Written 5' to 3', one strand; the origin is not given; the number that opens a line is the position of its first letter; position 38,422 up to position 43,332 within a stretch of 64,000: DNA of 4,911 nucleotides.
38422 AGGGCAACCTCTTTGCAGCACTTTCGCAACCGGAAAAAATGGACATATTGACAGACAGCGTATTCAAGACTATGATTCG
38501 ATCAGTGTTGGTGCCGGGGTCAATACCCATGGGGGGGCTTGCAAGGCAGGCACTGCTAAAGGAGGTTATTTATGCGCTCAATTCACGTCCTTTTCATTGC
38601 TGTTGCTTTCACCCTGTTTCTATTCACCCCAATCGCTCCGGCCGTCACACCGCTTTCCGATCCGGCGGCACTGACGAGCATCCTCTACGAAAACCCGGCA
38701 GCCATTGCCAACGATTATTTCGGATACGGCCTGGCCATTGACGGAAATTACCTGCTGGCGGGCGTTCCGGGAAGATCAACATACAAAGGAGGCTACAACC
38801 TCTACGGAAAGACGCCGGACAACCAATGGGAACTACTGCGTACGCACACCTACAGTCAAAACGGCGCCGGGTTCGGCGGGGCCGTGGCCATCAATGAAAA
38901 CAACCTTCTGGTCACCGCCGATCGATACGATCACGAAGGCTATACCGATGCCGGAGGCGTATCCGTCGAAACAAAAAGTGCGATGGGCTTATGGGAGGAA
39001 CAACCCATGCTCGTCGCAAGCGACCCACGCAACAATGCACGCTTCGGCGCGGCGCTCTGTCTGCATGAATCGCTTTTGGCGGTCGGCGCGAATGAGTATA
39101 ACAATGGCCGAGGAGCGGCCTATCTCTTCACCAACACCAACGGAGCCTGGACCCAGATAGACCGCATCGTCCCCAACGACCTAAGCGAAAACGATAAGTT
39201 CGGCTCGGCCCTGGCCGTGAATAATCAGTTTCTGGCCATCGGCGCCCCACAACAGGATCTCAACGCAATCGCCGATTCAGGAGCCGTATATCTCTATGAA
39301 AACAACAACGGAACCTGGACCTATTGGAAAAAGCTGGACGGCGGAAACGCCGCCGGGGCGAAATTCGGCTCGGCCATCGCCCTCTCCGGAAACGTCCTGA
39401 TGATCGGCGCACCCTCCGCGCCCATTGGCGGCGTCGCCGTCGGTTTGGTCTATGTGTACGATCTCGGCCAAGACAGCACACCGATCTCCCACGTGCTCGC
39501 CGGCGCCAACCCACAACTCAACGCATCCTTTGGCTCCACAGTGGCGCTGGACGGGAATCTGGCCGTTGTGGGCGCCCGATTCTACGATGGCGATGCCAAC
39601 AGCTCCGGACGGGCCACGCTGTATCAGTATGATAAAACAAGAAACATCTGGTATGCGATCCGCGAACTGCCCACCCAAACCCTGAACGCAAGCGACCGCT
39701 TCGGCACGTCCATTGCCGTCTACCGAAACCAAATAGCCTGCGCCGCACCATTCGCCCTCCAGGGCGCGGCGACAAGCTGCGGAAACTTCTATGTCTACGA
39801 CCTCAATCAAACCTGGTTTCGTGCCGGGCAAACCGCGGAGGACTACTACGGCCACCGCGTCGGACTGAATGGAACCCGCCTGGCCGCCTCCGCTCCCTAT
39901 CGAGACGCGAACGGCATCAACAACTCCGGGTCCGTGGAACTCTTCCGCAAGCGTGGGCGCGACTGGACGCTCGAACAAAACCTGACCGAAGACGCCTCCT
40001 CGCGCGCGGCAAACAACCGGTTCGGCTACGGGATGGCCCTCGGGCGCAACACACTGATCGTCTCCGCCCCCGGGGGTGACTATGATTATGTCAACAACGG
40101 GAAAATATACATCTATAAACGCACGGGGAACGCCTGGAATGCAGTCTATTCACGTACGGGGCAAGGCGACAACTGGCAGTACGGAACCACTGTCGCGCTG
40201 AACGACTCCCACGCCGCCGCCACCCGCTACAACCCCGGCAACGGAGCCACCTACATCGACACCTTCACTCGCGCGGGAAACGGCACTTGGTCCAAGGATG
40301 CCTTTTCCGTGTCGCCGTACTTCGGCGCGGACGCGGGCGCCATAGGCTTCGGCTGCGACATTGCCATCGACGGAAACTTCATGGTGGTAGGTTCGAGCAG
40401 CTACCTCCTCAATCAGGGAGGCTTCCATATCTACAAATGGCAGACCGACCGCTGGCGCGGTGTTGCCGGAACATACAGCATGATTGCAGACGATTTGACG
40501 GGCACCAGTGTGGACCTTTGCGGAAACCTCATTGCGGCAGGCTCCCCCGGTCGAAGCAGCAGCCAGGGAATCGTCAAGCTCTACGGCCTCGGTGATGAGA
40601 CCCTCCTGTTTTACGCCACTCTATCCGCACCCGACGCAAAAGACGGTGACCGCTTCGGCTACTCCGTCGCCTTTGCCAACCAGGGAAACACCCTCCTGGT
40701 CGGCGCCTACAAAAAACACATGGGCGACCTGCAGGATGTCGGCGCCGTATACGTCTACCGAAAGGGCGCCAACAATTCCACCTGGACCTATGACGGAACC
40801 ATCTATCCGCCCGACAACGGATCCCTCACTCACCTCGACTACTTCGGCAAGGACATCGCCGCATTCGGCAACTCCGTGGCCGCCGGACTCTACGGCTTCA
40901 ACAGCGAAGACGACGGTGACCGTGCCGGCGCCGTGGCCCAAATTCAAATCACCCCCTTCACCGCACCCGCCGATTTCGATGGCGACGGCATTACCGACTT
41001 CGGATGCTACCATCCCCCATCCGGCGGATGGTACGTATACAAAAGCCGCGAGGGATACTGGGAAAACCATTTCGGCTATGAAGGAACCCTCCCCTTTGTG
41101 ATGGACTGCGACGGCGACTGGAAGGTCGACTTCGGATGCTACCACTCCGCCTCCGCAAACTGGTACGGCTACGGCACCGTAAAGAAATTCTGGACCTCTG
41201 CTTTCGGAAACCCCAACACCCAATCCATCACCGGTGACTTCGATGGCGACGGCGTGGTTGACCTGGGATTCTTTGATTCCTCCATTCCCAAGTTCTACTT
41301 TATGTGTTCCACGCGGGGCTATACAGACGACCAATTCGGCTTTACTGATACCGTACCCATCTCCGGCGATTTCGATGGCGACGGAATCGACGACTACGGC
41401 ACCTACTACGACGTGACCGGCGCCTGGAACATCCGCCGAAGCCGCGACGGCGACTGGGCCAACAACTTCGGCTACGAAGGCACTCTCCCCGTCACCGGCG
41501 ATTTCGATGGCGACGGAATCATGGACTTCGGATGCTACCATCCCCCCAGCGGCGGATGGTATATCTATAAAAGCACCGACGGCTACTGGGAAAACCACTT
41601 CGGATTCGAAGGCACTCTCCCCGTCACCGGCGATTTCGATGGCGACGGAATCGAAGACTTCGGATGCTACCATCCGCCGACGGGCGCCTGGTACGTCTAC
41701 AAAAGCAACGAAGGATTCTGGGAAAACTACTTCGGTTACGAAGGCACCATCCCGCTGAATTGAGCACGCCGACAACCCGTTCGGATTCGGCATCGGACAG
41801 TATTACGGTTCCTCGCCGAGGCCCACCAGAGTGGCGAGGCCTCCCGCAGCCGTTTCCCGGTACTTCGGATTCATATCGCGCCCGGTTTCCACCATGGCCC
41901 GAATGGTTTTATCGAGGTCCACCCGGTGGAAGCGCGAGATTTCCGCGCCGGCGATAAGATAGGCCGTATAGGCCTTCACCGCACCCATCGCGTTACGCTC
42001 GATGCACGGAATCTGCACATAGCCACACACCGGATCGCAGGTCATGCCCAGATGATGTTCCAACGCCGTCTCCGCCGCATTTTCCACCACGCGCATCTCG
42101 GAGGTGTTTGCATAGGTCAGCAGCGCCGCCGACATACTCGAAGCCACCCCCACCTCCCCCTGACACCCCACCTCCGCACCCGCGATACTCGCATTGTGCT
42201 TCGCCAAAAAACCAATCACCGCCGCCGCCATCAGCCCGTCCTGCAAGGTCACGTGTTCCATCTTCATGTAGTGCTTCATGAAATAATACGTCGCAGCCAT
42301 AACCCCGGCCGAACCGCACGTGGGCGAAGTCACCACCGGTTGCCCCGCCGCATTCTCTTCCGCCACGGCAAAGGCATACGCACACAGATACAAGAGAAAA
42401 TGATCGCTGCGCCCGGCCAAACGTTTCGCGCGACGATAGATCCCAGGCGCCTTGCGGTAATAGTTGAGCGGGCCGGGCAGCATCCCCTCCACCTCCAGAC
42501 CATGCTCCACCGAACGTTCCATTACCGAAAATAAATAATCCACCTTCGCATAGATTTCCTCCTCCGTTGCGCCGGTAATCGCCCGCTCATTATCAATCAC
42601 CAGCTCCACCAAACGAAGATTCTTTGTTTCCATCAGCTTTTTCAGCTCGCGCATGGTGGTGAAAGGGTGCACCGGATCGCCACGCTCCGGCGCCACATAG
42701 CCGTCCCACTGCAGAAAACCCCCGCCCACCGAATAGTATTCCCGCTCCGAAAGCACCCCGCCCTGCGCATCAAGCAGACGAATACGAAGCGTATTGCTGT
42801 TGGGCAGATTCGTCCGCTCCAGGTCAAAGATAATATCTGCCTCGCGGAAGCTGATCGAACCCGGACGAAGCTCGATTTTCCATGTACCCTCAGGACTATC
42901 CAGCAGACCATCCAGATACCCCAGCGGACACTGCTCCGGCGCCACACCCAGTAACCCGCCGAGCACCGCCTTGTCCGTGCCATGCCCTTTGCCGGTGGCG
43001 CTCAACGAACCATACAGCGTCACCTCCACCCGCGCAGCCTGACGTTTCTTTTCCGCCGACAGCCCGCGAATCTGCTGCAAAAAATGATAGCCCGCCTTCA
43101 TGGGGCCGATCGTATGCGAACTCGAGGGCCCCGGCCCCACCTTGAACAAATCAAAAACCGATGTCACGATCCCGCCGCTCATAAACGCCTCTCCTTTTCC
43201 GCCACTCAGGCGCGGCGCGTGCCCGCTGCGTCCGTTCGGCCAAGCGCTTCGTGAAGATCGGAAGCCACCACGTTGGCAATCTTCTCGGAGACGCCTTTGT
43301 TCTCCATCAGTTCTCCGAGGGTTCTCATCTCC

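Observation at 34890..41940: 3.5-kb tandem duplication (promoter + FG-GAP propeller gene + sdaA 3' fragment) with a gene-conversion-like identity pattern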

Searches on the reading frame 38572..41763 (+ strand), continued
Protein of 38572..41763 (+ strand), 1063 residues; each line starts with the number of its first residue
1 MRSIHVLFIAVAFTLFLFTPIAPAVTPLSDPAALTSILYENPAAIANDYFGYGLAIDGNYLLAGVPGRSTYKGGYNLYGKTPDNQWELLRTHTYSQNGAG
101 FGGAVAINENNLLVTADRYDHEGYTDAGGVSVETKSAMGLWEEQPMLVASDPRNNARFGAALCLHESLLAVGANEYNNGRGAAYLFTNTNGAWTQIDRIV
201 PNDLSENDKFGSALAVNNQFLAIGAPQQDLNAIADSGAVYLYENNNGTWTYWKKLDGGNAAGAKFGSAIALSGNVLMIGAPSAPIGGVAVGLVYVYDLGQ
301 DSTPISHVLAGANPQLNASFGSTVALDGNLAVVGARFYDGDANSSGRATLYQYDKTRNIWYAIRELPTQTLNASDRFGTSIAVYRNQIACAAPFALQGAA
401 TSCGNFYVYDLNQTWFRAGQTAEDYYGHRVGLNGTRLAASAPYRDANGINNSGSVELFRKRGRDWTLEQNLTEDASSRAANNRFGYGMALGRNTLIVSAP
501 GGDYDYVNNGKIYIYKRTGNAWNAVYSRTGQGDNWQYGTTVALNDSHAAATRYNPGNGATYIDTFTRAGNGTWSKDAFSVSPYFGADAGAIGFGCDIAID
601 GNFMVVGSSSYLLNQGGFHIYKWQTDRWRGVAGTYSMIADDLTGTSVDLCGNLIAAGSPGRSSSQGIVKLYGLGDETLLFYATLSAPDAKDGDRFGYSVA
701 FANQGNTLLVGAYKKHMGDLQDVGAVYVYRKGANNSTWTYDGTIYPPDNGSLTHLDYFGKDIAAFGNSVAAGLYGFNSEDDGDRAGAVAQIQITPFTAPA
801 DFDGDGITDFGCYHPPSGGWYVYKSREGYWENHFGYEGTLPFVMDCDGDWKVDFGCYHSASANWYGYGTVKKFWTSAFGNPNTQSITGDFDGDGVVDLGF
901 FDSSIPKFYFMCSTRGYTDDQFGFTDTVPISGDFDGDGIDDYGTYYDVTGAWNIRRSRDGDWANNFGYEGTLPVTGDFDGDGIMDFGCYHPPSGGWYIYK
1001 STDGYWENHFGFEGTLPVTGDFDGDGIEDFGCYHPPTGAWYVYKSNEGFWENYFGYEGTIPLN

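Call 66: fold_search(model_id=the predicted structure, library=pdb)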
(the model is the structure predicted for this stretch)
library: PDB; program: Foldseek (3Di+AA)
matches with E <= 10: 1188; with E <= 0.001: 659
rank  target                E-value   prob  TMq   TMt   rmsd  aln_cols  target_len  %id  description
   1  4mmx_A                1.4e-17  1.00  0.31  0.35  31.1      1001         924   12  Integrin AlphaVBeta3 ectodomain bound to the tenth domain of Fibronectin (released 2014-03-26)
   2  3fcs_A                1.5e-17  1.00  0.27  0.32  24.9       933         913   11  Structure of complete ectodomain of integrin aIIBb3 (released 2009-01-20)
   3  4irz_A                1.8e-17  1.00  0.28  0.48  15.3       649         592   13  Crystal structure of A4b7 headpiece complexed with Fab Natalizumab (released 2013-09-25)
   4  3fcs_C                2.6e-17  1.00  0.27  0.31  24.6       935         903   12  Structure of complete ectodomain of integrin aIIBb3 (released 2009-01-20)
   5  3v4v_C                3.8e-17  1.00  0.29  0.49  12.0       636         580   13  crystal structure of a4b7 headpiece complexed with Fab ACT-1 and RO0505376 (released 2012-01-11)
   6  8xez_A                4.4e-17  1.00  0.30  0.34  41.8      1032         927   11  Cryo-EM structure of integrin ITGAV/ITGB3 complex, conformation 5 (released 2024-12-18)
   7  4o02_A                6.5e-17  1.00  0.30  0.34  31.6       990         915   10  AlphaVBeta3 integrin in complex with monoclonal antibody FAB fragment. (released 2014-04-02)
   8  8zdg_A                9.7e-17  1.00  0.30  0.35  30.7       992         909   12  Cryo-EM structure of the integrin avb3 with CWHM-12, conformation 1 (released 2025-10-22)
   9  7nxd_A                1.4e-16  1.00  0.29  0.34  25.6       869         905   11  Cryo-EM structure of human integrin alpha5beta1 in the half-bent conformation (released 2021-08-25)
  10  3v4p_C                1.9e-16  1.00  0.29  0.50  10.8       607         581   13  crystal structure of a4b7 headpiece complexed with Fab ACT-1 (released 2012-01-11)
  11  5es4_G                1.9e-16  1.00  0.30  0.35  22.2       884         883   11  RE-REFINEMENT OF INTEGRIN ALPHAXBETA2 ECTODOMAIN IN THE CLOSED/BENT CONFORMATION (released 2016-03-02)
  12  5es4_C                2.3e-16  1.00  0.29  0.35  23.1       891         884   11  RE-REFINEMENT OF INTEGRIN ALPHAXBETA2 ECTODOMAIN IN THE CLOSED/BENT CONFORMATION (released 2016-03-02)
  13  8xen_A                2.4e-16  1.00  0.30  0.34  46.6      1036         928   11  Cryo-EM structure of integrin ITGAV/ITGB3 complex, conformation 4 (released 2024-12-18)
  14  7nwl_A                5.3e-16  1.00  0.30  0.50  12.3       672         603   12  Cryo-EM structure of human integrin alpha5beta1 (open form) in complex with fibronectin and TS2/16 Fv-clasp (released 2021-06-02)
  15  4g1m_A                6.2e-16  1.00  0.29  0.33  30.4      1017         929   11  Re-refinement of alpha V beta 3 structure (released 2012-12-12)
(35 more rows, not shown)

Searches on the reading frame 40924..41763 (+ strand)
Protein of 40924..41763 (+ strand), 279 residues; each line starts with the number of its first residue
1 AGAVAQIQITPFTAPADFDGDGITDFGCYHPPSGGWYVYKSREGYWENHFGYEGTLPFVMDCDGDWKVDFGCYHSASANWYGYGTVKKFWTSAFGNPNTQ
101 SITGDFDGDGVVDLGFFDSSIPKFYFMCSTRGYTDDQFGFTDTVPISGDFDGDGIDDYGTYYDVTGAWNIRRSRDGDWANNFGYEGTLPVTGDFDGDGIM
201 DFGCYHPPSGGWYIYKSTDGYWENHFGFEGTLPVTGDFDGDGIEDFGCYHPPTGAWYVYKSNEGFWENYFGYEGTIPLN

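Call 56: search_protein_families(library=pfam, proteins=[window:40924-41763:+], max_evalue=1)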
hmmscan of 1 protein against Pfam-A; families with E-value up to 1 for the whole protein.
window:40924-41763:+ (279 aa): 3 families
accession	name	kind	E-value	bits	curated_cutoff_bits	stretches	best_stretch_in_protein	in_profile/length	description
PF13517.12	FG-GAP_3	-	1.9e-08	35.2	26.9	4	193-246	1-59/61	FG-GAP-like repeat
PF01839.29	FG-GAP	-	1.4e-07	31.7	22.1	4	14-25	6-17/37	FG-GAP repeat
PF20615.3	DUF6802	-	0.077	13.4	27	0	141-177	50-89/102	Family of unknown function (DUF6802)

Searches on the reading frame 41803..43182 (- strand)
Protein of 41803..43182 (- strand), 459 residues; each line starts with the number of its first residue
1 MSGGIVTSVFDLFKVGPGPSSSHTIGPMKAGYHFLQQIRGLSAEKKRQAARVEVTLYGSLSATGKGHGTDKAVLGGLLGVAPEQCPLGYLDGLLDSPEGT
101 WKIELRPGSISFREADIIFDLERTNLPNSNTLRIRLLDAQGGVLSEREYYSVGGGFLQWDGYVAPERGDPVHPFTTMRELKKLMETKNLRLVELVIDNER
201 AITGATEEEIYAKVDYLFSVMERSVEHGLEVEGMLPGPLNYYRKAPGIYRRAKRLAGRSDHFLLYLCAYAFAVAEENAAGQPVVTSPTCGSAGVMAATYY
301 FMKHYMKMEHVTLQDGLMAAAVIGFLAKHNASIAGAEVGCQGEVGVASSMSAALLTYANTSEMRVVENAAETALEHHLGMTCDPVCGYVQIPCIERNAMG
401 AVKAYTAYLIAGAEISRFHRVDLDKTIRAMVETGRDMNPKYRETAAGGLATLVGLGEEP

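Call 5: search_protein_families(library=pfam, proteins=[window:41803-43182:-], max_evalue=0.01)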
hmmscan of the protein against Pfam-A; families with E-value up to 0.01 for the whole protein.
window:41803-43182:- (459 aa): 2 families
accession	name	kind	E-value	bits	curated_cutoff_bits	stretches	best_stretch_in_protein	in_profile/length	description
PF03313.21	SDH_alpha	-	4.6e-73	246.5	26.4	1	187-450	2-260/260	Serine dehydratase alpha chain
PF03315.21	SDH_beta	-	6.9e-46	156.8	26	1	8-159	1-152/155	Serine dehydratase beta chain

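Call 34: find_encoding_contigs(protein=window:41803-43182:-, flank=10000)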
Protein window:41803-43182:- (459 aa): no gene with exactly this product is on record in the collection.

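Call 36: find_homologous_proteins(query=window:41803-43182:-, max_evalue=1e-100)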
Query window:41803-43182:- (459 aa): 1877 proteins with E <= 1e-100 among 8000 candidates; the best 120 are listed.
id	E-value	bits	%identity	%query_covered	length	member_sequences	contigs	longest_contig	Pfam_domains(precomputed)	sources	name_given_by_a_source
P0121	0.0e+0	1030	100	100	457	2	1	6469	PF03315.22,PF03313.22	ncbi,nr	ncbi:MAG: L-serine ammonia-lyase [Kiritimatiellae bacterium]|nr:L-serine ammonia-lyase [Kiritimatiel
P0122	8.5e-264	893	87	99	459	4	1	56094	PF03315.22,PF03313.22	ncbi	-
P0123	9.9e-196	669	66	99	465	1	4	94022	PF03315.22,PF03313.22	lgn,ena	-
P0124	2.4e-186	638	65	93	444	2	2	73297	PF03315.22,PF03313.22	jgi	jgi:L-serine dehydratase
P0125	6.2e-177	607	60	98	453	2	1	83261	PF03315.22,PF03313.22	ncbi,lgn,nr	ncbi:MAG: L-serine ammonia-lyase [Spartobacteria bacterium]|nr:L-serine ammonia-lyase [Spartobacteri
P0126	5.7e-171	588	58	97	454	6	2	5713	PF03315.22,PF03313.22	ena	-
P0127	6.1e-170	584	60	99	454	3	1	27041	PF03315.22,PF03313.22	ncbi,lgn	-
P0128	1.1e-169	583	59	99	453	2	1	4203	PF03315.22,PF03313.22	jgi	-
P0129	2.0e-169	582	59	98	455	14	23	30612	PF03315.22,PF03313.22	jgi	jgi:L-serine dehydratase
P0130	3.9e-169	581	59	98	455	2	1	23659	PF03315.22,PF03313.22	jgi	jgi:L-serine dehydratase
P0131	4.4e-169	581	59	98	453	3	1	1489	PF03315.22,PF03313.22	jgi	jgi:L-serine dehydratase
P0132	4.8e-169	581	58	98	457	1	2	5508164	PF03315.22,PF03313.22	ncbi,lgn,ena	-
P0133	1.8e-168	579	60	99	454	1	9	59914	PF03315.22,PF03313.22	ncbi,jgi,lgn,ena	-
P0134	1.2e-165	570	58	98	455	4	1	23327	PF03315.22,PF03313.22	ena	-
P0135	1.7e-165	569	57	98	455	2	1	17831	PF03315.22,PF03313.22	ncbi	ncbi:L-serine ammonia-lyase [Desulfoplanes sp.]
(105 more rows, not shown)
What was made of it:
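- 41803..43182 (-): Intact sdaA (L-serine ammonia-lyase, 459 aa), convergent with gene B. Call 5 (SDH_alpha and SDH_beta) and call 36.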

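Call 37: find_encoding_contigs(protein=P0121, flank=10000)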
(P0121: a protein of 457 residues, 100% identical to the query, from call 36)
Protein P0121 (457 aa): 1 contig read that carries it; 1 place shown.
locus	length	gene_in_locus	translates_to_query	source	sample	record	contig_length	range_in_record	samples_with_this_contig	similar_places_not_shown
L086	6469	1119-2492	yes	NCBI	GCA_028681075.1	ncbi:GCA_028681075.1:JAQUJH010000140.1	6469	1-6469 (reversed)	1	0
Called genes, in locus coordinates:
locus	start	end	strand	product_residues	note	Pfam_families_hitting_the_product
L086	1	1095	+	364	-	PF00999:Na_H_Exchanger (weak)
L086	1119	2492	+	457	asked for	PF03315:SDH_beta, PF03313:SDH_alpha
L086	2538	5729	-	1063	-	PF14312:FG-GAP_2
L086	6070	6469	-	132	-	?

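Call 38: find_encoding_contigs(protein=P0122, flank=10000)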
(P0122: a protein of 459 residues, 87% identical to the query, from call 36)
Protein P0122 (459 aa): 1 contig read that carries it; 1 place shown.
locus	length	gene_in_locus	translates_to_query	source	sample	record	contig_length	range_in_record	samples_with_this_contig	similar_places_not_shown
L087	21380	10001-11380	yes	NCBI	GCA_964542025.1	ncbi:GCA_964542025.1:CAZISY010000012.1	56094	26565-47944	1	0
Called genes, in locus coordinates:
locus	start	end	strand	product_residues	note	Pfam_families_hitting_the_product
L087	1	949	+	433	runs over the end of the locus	PF05697:Trigger_N, PF00254:FKBP_C (weak), PF05698:Trigger_C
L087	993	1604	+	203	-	PF00574:CLP_protease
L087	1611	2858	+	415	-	PF06689:zf-C4_ClpX, PF01078:Mg_chelatase (faint), PF00004:AAA, PF07724:AAA_2, PF07728:AAA_5 (faint), PF10431:ClpB_D2-small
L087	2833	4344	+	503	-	PF02872:5_nucleotid_C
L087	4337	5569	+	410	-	PF04932:Wzy_C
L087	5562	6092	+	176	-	PF08534:Redoxin, PF00578:AhpC-TSA, PF13905:Thioredoxin_8 (weak)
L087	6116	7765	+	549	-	PF11412:DsbD_N, PF02683:DsbD_TM, PF03190:Thioredox_DsbH (weak), PF13098:Thioredoxin_2, PF13899:Thioredoxin_7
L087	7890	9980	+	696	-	PF00999:Na_H_Exchanger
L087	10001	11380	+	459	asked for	PF03315:SDH_beta, PF03313:SDH_alpha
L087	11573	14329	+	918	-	PF01326:PPDK_N, PF00391:PEP-utilizers, PF02896:PEP-utilizers_C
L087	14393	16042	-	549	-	PF01266:DAO (faint), PF21162:ETFQO_UQ-bd, PF05187:Fer4_ETF_QO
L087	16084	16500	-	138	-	PF22091:DUF6941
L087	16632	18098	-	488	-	-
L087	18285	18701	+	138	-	PF13291:ACT_4 (faint), PF01842:ACT, PF19571:ACT_8, PF22629:ACT_AHAS_ss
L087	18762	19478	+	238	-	-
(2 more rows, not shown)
